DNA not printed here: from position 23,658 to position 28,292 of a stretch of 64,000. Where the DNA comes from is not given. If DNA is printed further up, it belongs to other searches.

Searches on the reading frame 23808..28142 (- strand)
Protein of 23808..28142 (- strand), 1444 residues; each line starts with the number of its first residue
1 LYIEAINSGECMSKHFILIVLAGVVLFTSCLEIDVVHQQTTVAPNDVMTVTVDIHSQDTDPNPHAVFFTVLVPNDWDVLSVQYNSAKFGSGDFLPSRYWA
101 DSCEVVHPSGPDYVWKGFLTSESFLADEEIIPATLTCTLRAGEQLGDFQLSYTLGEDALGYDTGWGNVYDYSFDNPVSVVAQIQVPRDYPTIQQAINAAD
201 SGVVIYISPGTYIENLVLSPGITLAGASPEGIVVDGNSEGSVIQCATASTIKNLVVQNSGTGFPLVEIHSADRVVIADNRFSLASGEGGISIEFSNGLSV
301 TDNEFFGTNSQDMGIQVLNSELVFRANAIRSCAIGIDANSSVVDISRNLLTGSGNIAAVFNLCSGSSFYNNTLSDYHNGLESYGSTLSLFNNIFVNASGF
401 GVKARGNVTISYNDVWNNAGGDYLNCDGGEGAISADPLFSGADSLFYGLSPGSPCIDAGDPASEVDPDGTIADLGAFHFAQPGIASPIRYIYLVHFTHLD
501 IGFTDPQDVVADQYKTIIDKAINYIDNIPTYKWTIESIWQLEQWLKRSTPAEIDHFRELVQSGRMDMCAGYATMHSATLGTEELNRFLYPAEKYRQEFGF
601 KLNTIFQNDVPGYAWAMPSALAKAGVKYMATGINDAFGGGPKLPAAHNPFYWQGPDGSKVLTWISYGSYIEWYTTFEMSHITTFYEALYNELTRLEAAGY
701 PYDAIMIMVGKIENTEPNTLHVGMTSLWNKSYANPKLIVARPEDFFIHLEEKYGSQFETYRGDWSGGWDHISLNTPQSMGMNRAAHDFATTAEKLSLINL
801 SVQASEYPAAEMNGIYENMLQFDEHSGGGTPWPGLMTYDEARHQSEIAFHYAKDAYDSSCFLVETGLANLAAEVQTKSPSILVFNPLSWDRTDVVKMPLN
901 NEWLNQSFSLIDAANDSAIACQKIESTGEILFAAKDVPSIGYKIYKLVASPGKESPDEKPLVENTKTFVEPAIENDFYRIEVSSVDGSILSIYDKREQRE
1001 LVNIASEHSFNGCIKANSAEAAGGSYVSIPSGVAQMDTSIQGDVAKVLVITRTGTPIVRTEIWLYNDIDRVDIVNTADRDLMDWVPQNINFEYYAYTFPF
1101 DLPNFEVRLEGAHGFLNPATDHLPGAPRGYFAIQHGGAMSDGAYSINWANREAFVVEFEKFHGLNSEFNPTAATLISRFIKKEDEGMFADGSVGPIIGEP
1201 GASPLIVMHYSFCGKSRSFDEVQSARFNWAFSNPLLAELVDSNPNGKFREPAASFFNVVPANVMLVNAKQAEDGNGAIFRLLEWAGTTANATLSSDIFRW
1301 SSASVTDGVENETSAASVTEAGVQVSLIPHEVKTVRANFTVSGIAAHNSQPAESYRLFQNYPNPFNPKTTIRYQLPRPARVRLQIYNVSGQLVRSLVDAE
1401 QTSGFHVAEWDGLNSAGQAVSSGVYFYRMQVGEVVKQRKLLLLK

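Call 51: search_protein_families(library=pfam, proteins=[window:23808-28142:-], max_evalue=0.00001)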
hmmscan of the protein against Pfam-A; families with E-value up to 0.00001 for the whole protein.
window:23808-28142:- (1444 aa): 5 families
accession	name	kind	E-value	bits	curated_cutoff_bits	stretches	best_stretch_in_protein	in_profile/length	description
PF01074.27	Glyco_hydro_38N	-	1.5e-30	107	25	1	491-761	2-270/270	Glycosyl hydrolases family 38 N-terminal domain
PF13860.13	FlgD_ig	-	5.6e-11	42.7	27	1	1369-1430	12-74/79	FlgD Ig-like domain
PF17677.7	Glyco_hydro38C2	-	6.4e-08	33.1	22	1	1262-1335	1-72/72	Glycosyl hydrolases family 38 C-terminal beta sandwich domain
PF13585.12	CHU_C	-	3.2e-06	27.6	27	0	1379-1433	27-75/86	CHU_C Type IX secretion signal domain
PF18962.6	Por_Secre_tail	-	6.3e-06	26.8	27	0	1361-1440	2-73/75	Secretion system C-terminal sorting domain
